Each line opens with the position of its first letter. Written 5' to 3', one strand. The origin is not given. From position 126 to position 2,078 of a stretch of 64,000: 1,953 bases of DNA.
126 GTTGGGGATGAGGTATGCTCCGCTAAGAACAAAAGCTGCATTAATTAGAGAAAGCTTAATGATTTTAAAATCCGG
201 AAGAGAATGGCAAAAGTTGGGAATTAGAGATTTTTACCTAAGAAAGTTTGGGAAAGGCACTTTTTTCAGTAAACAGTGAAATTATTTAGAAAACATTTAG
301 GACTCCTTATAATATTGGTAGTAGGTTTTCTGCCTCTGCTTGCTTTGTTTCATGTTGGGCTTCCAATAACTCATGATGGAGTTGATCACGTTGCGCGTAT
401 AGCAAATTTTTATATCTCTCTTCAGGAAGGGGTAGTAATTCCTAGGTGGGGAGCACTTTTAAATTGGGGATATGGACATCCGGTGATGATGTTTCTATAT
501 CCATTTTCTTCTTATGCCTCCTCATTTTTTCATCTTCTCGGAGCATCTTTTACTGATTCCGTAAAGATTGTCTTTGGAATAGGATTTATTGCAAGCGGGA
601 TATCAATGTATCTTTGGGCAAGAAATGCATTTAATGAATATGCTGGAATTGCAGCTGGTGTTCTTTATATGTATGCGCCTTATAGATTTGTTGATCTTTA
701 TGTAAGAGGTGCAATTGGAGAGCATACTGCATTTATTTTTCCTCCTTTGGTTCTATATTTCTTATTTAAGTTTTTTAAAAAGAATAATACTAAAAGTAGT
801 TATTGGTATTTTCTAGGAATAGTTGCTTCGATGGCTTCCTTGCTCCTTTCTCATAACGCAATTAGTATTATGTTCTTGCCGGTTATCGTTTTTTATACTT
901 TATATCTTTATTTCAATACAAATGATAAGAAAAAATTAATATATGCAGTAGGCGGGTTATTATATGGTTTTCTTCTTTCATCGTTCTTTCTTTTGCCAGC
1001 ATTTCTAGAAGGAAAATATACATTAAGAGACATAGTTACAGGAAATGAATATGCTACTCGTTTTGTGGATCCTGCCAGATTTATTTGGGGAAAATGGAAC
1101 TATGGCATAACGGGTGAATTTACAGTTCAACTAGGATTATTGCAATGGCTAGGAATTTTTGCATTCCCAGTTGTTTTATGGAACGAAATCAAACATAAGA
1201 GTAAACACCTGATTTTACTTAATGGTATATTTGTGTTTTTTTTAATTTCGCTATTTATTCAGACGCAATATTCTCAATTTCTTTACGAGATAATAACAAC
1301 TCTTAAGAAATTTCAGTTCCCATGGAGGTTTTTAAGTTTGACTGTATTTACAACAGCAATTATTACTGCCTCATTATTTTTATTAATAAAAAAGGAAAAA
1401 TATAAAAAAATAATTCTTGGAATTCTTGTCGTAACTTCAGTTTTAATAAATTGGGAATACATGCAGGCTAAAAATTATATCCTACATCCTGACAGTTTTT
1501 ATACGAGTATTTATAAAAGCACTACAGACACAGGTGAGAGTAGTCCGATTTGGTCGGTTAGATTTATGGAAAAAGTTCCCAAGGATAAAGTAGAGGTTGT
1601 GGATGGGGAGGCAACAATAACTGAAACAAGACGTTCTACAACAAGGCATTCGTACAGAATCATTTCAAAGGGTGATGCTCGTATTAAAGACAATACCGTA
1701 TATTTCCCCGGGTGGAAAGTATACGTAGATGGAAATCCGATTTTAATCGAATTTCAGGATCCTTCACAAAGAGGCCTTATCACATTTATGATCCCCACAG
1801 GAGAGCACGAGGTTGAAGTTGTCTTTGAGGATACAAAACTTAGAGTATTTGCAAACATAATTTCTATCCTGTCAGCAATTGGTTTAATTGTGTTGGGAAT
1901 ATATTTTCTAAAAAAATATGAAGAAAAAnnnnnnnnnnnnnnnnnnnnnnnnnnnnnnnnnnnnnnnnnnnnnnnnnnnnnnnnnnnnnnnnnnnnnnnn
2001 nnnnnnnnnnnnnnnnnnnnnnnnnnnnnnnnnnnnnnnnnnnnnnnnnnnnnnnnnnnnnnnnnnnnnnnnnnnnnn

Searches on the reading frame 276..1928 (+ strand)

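Call 8: search_protein_families(library=pfam, proteins=[window:276-1928:+], max_evalue=0.01)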
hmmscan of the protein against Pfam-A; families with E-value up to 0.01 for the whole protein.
window:276-1928:+ (551 aa): 2 families
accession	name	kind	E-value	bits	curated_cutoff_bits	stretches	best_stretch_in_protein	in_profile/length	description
PF10131.15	PTPS_related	-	1.2e-14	54.1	26.4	1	76-395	6-309/621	6-pyruvoyl-tetrahydropterin synthase related domain; membrane protein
PF02516.20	STT3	-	0.0017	18.4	24.5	1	104-238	104-236/405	Oligosaccharyl transferase STT3, N-terminal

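Call 86: search_protein_families(library=ncbifam, proteins=[window:276-1928:+], max_evalue=0.001)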
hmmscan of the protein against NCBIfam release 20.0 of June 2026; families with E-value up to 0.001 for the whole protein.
window:276-1928:+ (551 aa): 0 families
